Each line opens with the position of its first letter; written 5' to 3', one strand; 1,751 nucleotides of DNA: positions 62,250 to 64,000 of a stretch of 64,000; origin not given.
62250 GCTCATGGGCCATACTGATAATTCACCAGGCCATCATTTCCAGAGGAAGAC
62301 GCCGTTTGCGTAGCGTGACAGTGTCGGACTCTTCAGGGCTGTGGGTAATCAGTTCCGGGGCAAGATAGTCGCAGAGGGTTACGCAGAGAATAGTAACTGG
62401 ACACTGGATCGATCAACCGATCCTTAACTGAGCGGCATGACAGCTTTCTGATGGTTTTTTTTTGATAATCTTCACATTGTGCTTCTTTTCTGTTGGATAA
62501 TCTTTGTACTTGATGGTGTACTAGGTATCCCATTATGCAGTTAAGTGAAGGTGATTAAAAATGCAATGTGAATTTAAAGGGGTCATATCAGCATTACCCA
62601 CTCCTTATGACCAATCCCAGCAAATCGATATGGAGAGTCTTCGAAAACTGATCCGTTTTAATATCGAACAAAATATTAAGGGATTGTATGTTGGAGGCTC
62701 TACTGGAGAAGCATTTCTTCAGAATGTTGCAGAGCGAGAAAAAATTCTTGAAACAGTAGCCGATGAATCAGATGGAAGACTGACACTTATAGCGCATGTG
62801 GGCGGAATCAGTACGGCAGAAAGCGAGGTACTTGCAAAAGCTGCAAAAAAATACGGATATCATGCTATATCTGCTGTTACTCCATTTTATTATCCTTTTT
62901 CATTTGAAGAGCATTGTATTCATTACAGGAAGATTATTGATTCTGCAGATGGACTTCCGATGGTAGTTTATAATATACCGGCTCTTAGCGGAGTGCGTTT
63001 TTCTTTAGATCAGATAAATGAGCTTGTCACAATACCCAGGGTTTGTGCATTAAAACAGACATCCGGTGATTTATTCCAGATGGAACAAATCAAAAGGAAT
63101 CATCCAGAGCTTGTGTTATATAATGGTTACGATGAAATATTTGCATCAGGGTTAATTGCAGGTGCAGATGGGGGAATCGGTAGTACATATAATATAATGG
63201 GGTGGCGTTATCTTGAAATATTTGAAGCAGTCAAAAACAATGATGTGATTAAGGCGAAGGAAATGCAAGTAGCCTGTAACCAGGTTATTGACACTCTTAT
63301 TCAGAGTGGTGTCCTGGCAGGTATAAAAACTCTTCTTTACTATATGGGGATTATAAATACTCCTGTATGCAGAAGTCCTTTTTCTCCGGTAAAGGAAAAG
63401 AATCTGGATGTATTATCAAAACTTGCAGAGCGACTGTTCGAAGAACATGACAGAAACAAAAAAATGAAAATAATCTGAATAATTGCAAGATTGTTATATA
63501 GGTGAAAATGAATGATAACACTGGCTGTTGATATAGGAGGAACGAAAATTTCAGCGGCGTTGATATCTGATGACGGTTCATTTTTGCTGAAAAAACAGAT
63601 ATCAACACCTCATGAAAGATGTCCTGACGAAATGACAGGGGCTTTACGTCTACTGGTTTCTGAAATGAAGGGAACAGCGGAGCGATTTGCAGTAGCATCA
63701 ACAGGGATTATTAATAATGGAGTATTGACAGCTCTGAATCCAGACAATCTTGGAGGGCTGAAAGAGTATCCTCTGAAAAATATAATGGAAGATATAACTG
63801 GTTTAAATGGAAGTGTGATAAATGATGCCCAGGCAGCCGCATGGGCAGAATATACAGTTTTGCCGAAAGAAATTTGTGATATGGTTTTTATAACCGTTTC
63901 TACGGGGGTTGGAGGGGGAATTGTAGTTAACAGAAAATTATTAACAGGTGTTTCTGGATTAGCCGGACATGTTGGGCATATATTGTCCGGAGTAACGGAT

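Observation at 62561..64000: Accessory sialic-acid catabolism paralogs (nanA-like, nanK-like) at the edge of the island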

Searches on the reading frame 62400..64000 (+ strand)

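Call 28: search_protein_families(library=pfam, proteins=[L001:23513-24340:+, L001:26271-27203:+, L001:28076-29059:+, L001:22037-23506:+, L001:24389-25096:+, L001:25112-26218:+, L001:27245-27976:-, L001:21113-21985:+], max_evalue=0.00001)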
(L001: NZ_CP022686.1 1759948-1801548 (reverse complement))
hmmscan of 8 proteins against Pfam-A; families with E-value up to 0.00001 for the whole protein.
L001:23513-24340:+ (276 aa): 4 families
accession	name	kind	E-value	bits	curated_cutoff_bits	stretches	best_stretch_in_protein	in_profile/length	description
PF20434.5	BD-FAE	-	2.7e-11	43.8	26.8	1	59-146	15-106/215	BD-FAE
PF00326.27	Peptidase_S9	-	3.5e-10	40.2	22.6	1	117-272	52-208/213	Prolyl oligopeptidase family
PF07859.19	Abhydrolase_3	-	1.6e-07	31.8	25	1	107-249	49-208/210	alpha/beta hydrolase fold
PF01738.24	DLH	-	4.6e-06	26.8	21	0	198-257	137-197/217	Dienelactone hydrolase family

L001:26271-27203:+ (311 aa): 3 families
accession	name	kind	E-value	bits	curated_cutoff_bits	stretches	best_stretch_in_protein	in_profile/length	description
PF20434.5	BD-FAE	-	5.8e-20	72.2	26.8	1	68-263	3-213/215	BD-FAE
PF07859.19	Abhydrolase_3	-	1.8e-10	41.4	25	1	126-284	45-208/210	alpha/beta hydrolase fold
PF00326.27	Peptidase_S9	-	2.2e-08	34.3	22.6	0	230-285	136-190/213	Prolyl oligopeptidase family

L001:28076-29059:+ (328 aa): 1 family
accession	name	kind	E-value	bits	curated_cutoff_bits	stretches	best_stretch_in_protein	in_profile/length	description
PF03629.24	SASA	-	1e-10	42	24.8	1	91-212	59-158/226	Carbohydrate esterase, sialic acid-specific acetylesterase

L001:22037-23506:+ (490 aa): 2 families
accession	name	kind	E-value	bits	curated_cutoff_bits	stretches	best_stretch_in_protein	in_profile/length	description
PF07690.21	MFS_1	-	2.2e-44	152.3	33.4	2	27-295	2-285/347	Major Facilitator Superfamily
PF00083.30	Sugar_tr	-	9.6e-22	77.9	22.3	1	24-207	4-203/452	Sugar (and other) transporter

L001:24389-25096:+ (236 aa): 1 family
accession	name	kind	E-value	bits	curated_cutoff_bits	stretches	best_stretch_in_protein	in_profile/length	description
PF06178.19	KdgM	-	3.2e-30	105.9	22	1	20-234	6-220/222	Oligogalacturonate-specific porin protein (KdgM)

L001:25112-26218:+ (369 aa): 9 families
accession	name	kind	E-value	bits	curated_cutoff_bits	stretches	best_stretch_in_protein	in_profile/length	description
PF24996.1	NANM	-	8e-110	367.4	45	1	24-367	2-350/350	N-acetylneuraminate epimerase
PF24681.1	Kelch_KLHDC2_KLHL20_DRC7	-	2e-23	83.3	50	2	51-153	79-179/221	KLHDC2/KLHL20/DRC7 Kelch-repeats domain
PF13418.12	Kelch_4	-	3.8e-18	65.6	21.6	1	75-125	1-47/49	Galactose oxidase, central domain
PF24981.1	Beta-prop_ATRN-LZTR1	-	6.9e-18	65.4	50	1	60-152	187-285/289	Attractin/LZTR1 beta-propeller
PF13415.12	Kelch_3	-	1.5e-17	63.8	22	1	86-132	2-43/48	Galactose oxidase, central domain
PF01344.31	Kelch_1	-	1.9e-13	50.1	20.1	1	75-122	1-43/46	Kelch motif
PF07646.21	Kelch_2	-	3.2e-12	46.2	21.3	0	76-121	2-44/48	Kelch motif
PF25210.1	Kelch_FKB95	-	7e-12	46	70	1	64-203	69-206/268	FKB95, Kelch-repeats domain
PF13964.12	Kelch_6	-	1.6e-09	37.9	25.3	1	78-121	4-43/50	Kelch motif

L001:27245-27976:- (244 aa): 2 families
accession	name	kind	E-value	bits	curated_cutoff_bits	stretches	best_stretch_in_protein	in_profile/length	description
PF07729.17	FCD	-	2e-20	73.9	24.3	1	118-237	4-123/125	FCD domain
PF00392.27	GntR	-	6e-18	64.7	27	1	25-83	2-60/64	Bacterial regulatory proteins, gntR family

L001:21113-21985:+ (291 aa): 1 family
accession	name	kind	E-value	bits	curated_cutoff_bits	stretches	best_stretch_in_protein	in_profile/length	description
PF00480.26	ROK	-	1e-72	245.6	22.9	1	4-285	2-290/294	ROK family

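Call 29: search_solved_structures(query=L001:23513-24340:+, max_evalue=0.001, show_alignments=1)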
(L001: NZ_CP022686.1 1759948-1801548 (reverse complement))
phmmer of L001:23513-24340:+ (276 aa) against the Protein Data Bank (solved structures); distinct sequences matched with E-value up to 0.001: 13.
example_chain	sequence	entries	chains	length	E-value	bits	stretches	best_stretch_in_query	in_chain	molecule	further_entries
6a6o_A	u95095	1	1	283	1.3e-32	116.9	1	30-271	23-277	Esterase/lipase-like protein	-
7dwc_A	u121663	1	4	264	1.4e-27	100.3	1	55-272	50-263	Xylanase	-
3hxk_A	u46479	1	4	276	2.4e-19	73.3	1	59-260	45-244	Sugar hydrolase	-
4q3k_A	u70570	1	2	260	3.1e-14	56.5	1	29-254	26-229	MGS-M1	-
3bjr_A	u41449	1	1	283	8.9e-12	48.5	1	56-273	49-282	Putative carboxylesterase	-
5ao9_A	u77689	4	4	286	8e-09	38.8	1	81-271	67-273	ESTERASE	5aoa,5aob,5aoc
7bfn_A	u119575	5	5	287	8.1e-09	38.8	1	81-271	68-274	Esterase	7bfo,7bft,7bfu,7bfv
7bfr_A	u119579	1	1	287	3.1e-08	36.9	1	81-271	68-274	Esterase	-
3bxp_A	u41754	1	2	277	3.3e-07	33.5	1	60-272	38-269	Putative lipase/esterase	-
4bzw_A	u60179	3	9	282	3.4e-07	33.4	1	60-272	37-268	LIPASE/ESTERASE | CEST-2923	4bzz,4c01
3d3n_A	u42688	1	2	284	3.5e-07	33.4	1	60-272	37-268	Putative lipase/esterase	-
6nkf_A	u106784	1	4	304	0.00039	23.4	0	199-248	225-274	Lip_vut4, C3L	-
6k1t_A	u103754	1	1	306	0.00086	22.3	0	51-171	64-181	Alpha/beta hydrolase fold family protein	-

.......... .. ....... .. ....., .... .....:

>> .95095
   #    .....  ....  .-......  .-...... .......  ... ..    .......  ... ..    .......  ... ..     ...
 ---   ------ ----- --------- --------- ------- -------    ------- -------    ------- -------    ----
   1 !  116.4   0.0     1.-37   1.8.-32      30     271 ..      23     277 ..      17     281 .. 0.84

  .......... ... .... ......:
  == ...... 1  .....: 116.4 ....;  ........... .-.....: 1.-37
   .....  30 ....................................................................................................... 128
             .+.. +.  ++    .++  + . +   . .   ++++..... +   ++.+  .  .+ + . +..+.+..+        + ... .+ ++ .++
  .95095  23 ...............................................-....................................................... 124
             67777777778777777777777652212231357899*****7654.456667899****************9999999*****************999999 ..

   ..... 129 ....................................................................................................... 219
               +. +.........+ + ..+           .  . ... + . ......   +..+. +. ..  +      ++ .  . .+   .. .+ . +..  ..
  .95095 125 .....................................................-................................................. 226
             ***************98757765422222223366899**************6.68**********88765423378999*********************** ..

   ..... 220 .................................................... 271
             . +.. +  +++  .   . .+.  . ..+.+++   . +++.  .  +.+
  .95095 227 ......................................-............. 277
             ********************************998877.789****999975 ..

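Call 30: search_solved_structures(query=L001:26271-27203:+, max_evalue=0.001, show_alignments=1)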
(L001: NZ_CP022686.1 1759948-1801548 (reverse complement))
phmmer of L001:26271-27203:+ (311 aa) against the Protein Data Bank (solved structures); distinct sequences matched with E-value up to 0.001: 18.
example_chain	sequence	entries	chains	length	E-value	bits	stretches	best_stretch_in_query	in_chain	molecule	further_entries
6a6o_A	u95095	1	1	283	1.5e-35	126.2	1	62-310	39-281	Esterase/lipase-like protein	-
7dwc_A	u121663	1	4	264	1.1e-26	97.1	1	54-304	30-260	Xylanase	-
3hxk_A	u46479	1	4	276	1e-22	84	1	78-290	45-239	Sugar hydrolase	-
4q3k_A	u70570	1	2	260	1.4e-21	80.3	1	77-171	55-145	MGS-M1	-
3bjr_A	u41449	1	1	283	4.7e-18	68.7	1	75-305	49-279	Putative carboxylesterase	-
6nkf_A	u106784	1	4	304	1.4e-11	47.4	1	102-287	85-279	Lip_vut4, C3L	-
3bxp_A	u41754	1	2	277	1.3e-09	41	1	79-286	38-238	Putative lipase/esterase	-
4bzw_A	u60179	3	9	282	1.4e-09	40.9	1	79-286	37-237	LIPASE/ESTERASE | CEST-2923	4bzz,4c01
3d3n_A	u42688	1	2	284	1.4e-09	40.8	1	79-286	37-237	Putative lipase/esterase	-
7bfn_A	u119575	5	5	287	1.8e-06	30.6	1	76-285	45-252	Esterase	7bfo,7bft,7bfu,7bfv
5ao9_A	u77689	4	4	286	1.8e-06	30.6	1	76-285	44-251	ESTERASE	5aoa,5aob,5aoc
7bfr_A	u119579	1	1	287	7.3e-06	28.6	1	76-285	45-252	Esterase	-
4hxe_B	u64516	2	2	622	2e-05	27.2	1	150-304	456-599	Putative uncharacterized protein PH0594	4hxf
6mly_A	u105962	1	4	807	4.5e-05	26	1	65-168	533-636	Bifunctional GH43-CE protein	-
4hxg_A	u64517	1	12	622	5e-05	25.9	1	150-304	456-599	Putative uncharacterized protein PH0594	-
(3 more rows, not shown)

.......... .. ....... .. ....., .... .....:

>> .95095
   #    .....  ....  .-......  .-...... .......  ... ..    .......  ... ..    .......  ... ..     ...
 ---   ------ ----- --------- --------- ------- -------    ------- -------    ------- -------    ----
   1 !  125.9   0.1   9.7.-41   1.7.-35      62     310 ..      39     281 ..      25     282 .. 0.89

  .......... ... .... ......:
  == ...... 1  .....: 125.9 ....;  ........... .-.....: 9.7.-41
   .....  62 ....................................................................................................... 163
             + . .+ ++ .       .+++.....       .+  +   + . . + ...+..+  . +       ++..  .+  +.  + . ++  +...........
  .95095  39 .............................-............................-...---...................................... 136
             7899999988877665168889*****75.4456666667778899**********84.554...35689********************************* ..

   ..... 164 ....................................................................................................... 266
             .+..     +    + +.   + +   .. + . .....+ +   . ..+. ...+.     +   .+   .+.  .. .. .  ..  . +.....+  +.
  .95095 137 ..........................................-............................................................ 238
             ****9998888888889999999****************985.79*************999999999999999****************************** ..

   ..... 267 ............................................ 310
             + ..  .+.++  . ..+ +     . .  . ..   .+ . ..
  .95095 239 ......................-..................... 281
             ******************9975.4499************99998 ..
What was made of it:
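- Tried and rejected: This was considered for Est1 and Est2 and dropped, because sequence matches to solved BD-FAE-type esterases were already clear (calls 29, 30).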

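Call 31: find_homologous_proteins(query=L001:26271-27203:+, max_evalue=1e-20)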
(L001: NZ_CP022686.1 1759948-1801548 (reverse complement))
Query L001:26271-27203:+ (311 aa): 1061 proteins with E <= 1e-20 among 2415 candidates; the best 120 are listed.
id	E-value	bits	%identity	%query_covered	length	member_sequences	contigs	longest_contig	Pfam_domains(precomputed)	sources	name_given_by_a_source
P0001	6.7e-206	701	98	100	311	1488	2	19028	PF00326.28,PF07859.20,PF20434.6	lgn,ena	-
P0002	2.4e-125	436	99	62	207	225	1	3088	PF00326.28,PF07859.20,PF20434.6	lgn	-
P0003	3.9e-110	386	57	96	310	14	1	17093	PF00326.28,PF07859.20,PF01738.25,PF02230.23,PF20434.6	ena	-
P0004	1.6e-95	338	53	95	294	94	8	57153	PF00326.28,PF07859.20,PF01738.25,PF02230.23,PF20434.6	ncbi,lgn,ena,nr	ncbi:alpha/beta hydrolase [Escherichia coli]|nr:alpha/beta hydrolase [Escherichia coli] HAO9144255.1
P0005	5.4e-93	330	52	95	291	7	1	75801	PF00326.28,PF07859.20,PF12697.14,PF01738.25,PF20434.6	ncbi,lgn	ncbi:alpha/beta hydrolase [Escherichia coli O54:H45]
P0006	2.1e-70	255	47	85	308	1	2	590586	PF00326.28,PF07859.20,PF12146.16,PF20434.6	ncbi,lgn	-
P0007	3.1e-70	255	46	84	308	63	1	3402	PF00326.28,PF07859.20,PF01738.25,PF12146.16,PF20434.6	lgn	-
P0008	3.7e-70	255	46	84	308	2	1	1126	PF00326.28,PF07859.20,PF01738.25,PF12146.16,PF20434.6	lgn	-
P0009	8.5e-70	254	42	95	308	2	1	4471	PF00326.28,PF07859.20,PF12146.16,PF20434.6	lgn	-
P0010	1.4e-69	253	46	83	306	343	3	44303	PF00326.28,PF07859.20,PF01738.25,PF20434.6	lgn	-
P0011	1.4e-67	246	46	83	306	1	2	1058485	PF00326.28,PF07859.20,PF20434.6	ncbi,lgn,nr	ncbi:alpha/beta hydrolase [Cronobacter turicensis]|nr:alpha/beta hydrolase [Cronobacter turicensis] 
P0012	7.8e-67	244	44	85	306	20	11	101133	PF00326.28,PF07859.20,PF01738.25,PF12146.16,PF20434.6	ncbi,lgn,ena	ncbi:MAG: alpha/beta hydrolase [Kluyvera intermedia]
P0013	6.6e-65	237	43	85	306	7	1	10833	PF00326.28,PF07859.20,PF01738.25,PF12146.16,PF20434.6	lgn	-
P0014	1.0e-63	234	46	82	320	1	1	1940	PF00326.28,PF07859.20,PF01738.25,PF20434.6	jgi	jgi:acetyl esterase/lipase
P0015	1.0e-62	230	44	94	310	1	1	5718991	PF00326.28,PF07859.20,PF01738.25,PF12146.16,PF02230.23,PF20434.6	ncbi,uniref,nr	ncbi:alpha/beta hydrolase [Labilibaculum antarcticum]|uniref:Esterase n=1 Tax=Labilibaculum antarcti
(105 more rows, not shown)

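Call 32: find_encoding_contigs(protein=P0003, flank=10000, max_places=2)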
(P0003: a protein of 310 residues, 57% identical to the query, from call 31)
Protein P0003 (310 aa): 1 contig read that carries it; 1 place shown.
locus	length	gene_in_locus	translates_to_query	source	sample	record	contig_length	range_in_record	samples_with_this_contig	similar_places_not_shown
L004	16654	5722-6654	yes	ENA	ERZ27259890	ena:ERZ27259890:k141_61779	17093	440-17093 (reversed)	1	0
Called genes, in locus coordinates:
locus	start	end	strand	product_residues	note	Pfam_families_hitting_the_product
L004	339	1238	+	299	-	PF00701:DHDPS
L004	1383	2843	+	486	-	PF00083:Sugar_tr, PF07690:MFS_1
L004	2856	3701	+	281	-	PF01738:DLH (faint), PF20434:BD-FAE, PF07859:Abhydrolase_3, PF00326:Peptidase_S9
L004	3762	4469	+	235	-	PF06178:KdgM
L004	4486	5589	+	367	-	PF13964:Beta-prop_Calicin (weak), PF25210:Kelch_FKB95, PF24681:Kelch_KLHDC2_KLHL20_DRC7, PF24996:NANM, PF13415:Beta-prop_FBX42, PF24981:Beta-prop_ATRN-LZTR1, PF01344:Kelch_1 (weak), PF07646:Kelch_2 (faint)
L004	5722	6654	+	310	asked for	PF20434:BD-FAE, PF07859:Abhydrolase_3, PF01738:DLH (faint), PF00326:Peptidase_S9, PF02230:Abhydrolase_2 (faint)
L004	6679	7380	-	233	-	PF00392:GntR, PF07729:FCD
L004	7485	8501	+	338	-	PF03629:SASA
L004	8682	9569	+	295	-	PF00892:EamA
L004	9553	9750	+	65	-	-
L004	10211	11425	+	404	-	PF08479:POTRA_2, PF17287:POTRA_3, PF03865:ShlB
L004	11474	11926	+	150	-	PF03865:ShlB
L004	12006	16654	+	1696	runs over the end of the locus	?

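Call 33: find_encoding_contigs(protein=P0004, flank=10000, max_places=3)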
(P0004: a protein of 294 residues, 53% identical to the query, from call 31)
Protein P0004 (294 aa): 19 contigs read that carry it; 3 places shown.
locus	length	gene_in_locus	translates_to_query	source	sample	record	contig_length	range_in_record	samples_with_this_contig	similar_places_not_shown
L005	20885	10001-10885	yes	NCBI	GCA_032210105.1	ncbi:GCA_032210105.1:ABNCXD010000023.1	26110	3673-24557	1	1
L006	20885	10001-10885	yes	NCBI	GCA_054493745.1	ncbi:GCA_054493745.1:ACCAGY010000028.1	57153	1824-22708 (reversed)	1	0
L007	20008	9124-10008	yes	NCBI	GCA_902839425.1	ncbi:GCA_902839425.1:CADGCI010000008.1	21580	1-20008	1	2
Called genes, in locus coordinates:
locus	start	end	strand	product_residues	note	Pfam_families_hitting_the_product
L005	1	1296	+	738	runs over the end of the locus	-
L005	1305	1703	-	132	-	PF01850:PIN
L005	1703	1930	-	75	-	PF04014:MazE_antitoxin (weak)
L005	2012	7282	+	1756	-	PF08751:TrwC, PF22232:TraI_hel_assoc_N, PF18272:ssDNA_TraI_N, PF18340:TraI_2B, PF13245:AAA_19, PF13604:AAA_30, PF07057:TraI_C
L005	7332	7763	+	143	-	-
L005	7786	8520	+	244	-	PF05857:TraX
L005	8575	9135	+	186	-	PF12602:FinO_N, PF04352:ProQ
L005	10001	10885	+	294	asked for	PF20434:BD-FAE, PF07859:Abhydrolase_3, PF01738:DLH (faint), PF02230:Abhydrolase_2 (faint), PF00326:Peptidase_S9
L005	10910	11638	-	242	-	PF00392:GntR, PF07729:FCD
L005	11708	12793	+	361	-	PF03629:SASA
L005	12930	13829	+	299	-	PF00701:DHDPS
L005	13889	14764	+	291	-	PF00480:ROK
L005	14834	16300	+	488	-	PF00083:Sugar_tr, PF07690:MFS_1, PF05631:MFS_5 (weak), PF07690:MFS_1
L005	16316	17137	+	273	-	PF20434:BD-FAE, PF07859:Abhydrolase_3 (weak), PF00326:Peptidase_S9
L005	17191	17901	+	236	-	PF06178:KdgM, PF07642:BBP2 (weak)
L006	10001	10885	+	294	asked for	PF20434:BD-FAE, PF07859:Abhydrolase_3, PF01738:DLH (faint), PF02230:Abhydrolase_2 (faint), PF00326:Peptidase_S9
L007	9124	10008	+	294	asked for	PF20434:BD-FAE, PF07859:Abhydrolase_3, PF01738:DLH (faint), PF02230:Abhydrolase_2 (faint), PF00326:Peptidase_S9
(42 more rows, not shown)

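Call 35: find_encoding_contigs(protein=P0012, flank=8000, max_places=1)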
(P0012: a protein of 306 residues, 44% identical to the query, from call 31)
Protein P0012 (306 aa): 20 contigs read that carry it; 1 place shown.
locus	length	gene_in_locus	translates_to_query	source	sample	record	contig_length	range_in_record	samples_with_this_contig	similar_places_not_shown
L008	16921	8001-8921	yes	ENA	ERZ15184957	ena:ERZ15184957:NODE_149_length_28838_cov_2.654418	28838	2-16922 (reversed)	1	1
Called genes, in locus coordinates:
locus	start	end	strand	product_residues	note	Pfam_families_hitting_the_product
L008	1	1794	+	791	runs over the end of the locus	PF01011:PQQ, PF13360:PQQ_2 (weak)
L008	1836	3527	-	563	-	PF02203:TarH, PF00672:HAMP, PF00015:MCPsignal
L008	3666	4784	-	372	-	PF08240:ADH_N, PF16912:Glu_dehyd_C (faint), PF00107:ADH_zinc_N, PF13602:ADH_zinc_N_2 (weak)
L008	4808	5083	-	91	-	PF02583:Trns_repr_metal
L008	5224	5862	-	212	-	PF01810:LysE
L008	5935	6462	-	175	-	PF01292:Ni_hydr_CYTB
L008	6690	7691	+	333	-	PF00044:Gp_dh_N, PF02800:Gp_dh_C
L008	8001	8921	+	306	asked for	PF20434:BD-FAE, PF01738:DLH (faint), PF12146:Hydrolase_4 (faint), PF07859:Abhydrolase_3, PF00326:Peptidase_S9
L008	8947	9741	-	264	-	PF02698:DUF218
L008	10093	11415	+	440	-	PF00083:Sugar_tr, PF07690:MFS_1, PF13347:MFS_2, PF00083:Sugar_tr (weak), PF07690:MFS_1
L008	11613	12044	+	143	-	PF01047:MarR, PF12802:MarR_2, PF13463:HTH_27, PF09339:HTH_IclR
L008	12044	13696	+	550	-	PF07690:MFS_1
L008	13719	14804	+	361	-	PF25919:BSH_CusB (faint), PF26002:Beta-barrel_AprE (faint), PF25917:BSH_RND, PF25881:HH_YBHG (faint), PF25963:Beta-barrel_AAEA, PF25954:Beta-barrel_RND_2, PF25990:Beta-barrel_YknX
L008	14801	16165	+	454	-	PF02321:OEP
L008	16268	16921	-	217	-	?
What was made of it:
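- Tried and rejected: An Est2 homologue named Kluyvera intermedia (44%) is not in a nan context, so the esterase family is not tied to nan genes below about 50% identity (call 35).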

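Call 36: find_encoding_contigs(protein=P0005, flank=10000, max_places=1)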
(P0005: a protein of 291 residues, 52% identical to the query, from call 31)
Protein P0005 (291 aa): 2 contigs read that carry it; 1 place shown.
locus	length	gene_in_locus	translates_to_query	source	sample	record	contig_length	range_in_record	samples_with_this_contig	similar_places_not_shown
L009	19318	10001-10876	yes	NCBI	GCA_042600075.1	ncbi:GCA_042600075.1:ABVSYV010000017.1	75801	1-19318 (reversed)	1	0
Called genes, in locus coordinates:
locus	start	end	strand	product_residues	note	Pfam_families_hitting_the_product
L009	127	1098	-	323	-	PF08775:ParB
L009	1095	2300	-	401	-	PF18607:HTH_54, PF01656:CbiA, PF13614:AAA_31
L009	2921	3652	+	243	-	PF01051:Rep3_N, PF21205:Rep3_C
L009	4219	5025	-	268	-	PF00589:Phage_integrase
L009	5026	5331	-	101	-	PF01845:CcdB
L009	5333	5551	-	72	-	PF07362:CcdA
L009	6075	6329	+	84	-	-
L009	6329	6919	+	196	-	-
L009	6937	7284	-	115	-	PF19942:DUF6404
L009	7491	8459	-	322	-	PF01527:HTH_Tnp_1 (faint), PF13384:HTH_23 (faint), PF13518:HTH_28, PF13551:HTH_29 (weak), PF13565:HTH_32, PF00665:rve, PF13683:rve_3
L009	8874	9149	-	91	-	PF05016:ParE_toxin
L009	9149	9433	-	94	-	PF01402:RHH_1, PF27535:RelB3_C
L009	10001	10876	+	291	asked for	PF20434:BD-FAE, PF07859:Abhydrolase_3, PF12697:Abhydrolase_6 (faint), PF01738:DLH (faint), PF00326:Peptidase_S9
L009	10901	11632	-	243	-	PF00392:GntR, PF07729:FCD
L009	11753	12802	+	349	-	PF03629:SASA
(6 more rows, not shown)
